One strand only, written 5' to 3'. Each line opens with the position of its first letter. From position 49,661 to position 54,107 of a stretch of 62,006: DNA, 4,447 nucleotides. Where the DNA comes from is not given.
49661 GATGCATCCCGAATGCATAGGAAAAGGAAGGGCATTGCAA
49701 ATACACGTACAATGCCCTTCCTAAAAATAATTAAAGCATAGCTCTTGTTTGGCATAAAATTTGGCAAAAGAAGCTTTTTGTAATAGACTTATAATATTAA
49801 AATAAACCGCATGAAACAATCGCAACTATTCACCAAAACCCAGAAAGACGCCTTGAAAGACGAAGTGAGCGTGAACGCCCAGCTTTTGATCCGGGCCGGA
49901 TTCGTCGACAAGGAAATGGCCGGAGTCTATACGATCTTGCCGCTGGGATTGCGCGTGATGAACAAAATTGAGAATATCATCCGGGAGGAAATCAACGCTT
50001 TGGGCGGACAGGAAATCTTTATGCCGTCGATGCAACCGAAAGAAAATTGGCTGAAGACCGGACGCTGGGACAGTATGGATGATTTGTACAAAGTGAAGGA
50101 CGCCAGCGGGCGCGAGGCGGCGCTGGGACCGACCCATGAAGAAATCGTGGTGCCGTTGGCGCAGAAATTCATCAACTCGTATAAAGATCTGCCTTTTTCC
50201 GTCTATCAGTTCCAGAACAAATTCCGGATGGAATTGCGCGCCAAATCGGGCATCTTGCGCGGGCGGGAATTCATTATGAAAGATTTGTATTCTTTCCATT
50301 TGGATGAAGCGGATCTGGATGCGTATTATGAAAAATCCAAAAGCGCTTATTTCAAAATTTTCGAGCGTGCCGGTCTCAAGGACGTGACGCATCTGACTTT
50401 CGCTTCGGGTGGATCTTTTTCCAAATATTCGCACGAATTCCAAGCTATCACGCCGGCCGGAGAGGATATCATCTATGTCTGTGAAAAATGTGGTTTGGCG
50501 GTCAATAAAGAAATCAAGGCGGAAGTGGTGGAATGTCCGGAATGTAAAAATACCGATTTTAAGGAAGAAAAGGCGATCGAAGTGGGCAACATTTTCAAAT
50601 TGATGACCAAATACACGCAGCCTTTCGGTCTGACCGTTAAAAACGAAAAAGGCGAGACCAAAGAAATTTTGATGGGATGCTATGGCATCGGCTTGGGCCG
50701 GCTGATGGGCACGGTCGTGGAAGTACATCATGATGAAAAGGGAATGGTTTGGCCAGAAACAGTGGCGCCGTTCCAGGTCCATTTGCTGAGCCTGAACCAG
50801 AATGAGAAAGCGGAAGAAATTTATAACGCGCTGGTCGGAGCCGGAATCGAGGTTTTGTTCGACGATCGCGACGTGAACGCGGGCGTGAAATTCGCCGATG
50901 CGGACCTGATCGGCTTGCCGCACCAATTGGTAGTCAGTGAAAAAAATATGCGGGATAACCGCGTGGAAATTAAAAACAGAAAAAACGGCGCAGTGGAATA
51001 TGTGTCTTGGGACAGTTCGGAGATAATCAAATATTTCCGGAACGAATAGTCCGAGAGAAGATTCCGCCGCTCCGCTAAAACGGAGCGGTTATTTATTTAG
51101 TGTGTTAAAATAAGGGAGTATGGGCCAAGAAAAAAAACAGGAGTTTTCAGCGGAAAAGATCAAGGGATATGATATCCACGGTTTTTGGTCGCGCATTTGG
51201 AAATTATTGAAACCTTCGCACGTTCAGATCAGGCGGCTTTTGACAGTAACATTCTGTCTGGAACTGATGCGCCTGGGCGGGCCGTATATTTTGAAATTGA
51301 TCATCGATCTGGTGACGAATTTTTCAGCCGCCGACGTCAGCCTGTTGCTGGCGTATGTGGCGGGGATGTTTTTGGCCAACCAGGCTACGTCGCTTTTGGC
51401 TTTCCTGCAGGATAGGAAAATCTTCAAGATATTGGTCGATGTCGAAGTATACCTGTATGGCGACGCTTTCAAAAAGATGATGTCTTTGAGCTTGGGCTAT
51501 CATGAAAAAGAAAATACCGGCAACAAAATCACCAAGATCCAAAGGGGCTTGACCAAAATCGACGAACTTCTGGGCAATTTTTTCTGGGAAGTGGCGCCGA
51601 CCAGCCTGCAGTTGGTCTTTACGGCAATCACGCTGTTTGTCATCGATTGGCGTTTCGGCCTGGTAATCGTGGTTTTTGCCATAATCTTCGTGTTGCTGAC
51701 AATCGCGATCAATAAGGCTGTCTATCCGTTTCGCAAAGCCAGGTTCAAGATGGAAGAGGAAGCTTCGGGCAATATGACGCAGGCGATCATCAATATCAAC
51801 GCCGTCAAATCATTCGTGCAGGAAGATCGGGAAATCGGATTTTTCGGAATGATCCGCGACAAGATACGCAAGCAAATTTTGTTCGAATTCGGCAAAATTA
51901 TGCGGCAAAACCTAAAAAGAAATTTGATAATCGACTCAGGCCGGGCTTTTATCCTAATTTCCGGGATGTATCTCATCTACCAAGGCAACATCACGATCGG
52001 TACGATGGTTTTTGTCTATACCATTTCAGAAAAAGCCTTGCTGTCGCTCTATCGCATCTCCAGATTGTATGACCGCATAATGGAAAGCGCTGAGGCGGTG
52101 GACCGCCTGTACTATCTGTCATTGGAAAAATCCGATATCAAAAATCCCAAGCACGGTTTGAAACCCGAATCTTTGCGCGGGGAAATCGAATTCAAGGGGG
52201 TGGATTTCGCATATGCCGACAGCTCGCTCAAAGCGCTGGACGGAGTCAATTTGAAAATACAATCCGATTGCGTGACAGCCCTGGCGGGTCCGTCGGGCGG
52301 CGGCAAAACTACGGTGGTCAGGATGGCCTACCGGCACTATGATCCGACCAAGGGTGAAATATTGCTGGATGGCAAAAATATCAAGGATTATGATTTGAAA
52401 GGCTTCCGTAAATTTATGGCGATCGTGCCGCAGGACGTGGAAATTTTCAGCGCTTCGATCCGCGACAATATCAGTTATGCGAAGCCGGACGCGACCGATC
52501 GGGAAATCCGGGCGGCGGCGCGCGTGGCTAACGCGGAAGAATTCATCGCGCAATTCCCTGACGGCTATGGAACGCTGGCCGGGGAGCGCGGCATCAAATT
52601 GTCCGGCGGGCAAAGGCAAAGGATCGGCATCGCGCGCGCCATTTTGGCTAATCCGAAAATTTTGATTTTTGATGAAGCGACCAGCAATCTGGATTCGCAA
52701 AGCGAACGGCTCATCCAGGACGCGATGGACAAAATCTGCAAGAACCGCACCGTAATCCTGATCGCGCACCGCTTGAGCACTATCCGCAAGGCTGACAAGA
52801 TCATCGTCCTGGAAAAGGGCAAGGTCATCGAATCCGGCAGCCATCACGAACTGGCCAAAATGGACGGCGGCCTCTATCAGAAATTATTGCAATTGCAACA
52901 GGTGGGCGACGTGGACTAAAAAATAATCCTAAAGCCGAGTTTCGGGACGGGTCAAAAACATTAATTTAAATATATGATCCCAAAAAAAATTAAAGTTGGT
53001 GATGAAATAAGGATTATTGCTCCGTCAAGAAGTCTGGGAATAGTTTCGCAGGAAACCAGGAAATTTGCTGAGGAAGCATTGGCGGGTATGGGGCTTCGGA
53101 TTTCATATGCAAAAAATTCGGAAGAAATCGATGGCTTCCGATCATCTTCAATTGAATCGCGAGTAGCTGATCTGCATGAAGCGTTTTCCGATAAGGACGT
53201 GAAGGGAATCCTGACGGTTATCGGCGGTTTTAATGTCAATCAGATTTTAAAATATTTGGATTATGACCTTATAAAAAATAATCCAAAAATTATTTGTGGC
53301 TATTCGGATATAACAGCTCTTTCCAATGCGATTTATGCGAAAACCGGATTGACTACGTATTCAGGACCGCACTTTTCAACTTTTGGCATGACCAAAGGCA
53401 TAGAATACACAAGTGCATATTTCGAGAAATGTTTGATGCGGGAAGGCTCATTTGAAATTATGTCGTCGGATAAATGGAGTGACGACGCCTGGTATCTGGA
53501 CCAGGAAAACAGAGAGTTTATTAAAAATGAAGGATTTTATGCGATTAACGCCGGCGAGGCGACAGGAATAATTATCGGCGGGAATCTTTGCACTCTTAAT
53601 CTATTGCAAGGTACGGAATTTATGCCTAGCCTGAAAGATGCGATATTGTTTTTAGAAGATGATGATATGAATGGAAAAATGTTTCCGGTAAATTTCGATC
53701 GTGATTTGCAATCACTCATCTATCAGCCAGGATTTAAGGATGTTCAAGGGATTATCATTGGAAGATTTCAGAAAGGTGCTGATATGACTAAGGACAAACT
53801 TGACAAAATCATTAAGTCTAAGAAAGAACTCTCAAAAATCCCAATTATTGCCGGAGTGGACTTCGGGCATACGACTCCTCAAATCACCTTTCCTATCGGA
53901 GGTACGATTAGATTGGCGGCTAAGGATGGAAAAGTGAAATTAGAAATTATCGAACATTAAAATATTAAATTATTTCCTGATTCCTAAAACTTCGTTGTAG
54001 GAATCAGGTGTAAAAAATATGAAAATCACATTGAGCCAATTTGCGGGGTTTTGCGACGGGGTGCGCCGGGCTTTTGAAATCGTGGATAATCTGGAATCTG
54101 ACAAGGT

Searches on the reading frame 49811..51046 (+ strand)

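Call 21: search_protein_families(library=pfam, proteins=[window:49811-51046:+], max_evalue=0.00001)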
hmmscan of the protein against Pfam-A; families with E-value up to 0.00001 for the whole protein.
window:49811-51046:+ (412 aa): 2 families
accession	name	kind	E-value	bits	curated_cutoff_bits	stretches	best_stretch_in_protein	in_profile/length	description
PF00587.30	tRNA-synt_2b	-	9.9e-33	114.1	29.3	1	93-306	1-179/179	tRNA synthetase class II core domain (G, H, P, S and T)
PF03129.25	HGTP_anticodon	-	8.7e-16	58.3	21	1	322-402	1-86/94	Anticodon binding domain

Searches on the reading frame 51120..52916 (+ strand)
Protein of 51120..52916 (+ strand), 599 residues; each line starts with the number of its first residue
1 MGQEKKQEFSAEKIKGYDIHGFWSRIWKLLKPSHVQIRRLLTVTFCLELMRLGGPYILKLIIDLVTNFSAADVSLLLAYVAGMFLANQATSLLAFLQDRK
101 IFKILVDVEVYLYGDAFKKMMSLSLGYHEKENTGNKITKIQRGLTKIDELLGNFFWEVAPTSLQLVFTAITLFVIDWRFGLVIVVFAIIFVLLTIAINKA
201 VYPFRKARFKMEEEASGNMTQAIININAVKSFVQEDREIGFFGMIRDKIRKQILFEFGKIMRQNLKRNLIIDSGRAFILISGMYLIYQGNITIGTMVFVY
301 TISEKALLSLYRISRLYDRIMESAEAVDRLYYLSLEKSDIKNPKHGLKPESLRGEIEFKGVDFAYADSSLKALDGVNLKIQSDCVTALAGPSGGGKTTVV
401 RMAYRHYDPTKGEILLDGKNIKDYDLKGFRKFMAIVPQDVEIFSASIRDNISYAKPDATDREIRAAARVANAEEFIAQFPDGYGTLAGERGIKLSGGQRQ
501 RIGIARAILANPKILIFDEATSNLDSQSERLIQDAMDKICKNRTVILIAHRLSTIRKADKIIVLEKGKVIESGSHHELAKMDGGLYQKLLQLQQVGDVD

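Call 21: search_protein_families(library=pfam, proteins=[window:51120-52916:+], max_evalue=0.00001)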
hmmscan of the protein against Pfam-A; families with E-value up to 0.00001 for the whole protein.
window:51120-52916:+ (599 aa): 3 families
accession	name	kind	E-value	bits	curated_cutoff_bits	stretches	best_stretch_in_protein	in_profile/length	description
PF00005.33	ABC_tran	-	1.4e-29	103.8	25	1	373-522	1-137/137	ABC transporter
PF00664.28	ABC_membrane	-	2.2e-23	83.8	28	1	44-302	8-266/274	ABC transporter transmembrane region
PF02463.25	SMC_N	-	4.7e-06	26.6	40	0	409-565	106-212/220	RecF/RecN/SMC N terminal domain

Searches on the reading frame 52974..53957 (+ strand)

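Call 90: search_protein_families(library=pfam, proteins=[window:52974-53957:+], max_evalue=0.0001)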
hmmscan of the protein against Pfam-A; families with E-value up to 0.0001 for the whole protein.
window:52974-53957:+ (328 aa): 2 families
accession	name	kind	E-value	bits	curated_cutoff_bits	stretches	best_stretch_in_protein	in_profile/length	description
PF02016.21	Peptidase_S66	-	6.4e-34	117.1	25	1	12-131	1-121/121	LD-carboxypeptidase N-terminal domain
PF17676.7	Peptidase_S66C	-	1.7e-29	103.3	23.7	1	197-314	1-120/120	LD-carboxypeptidase C-terminal domain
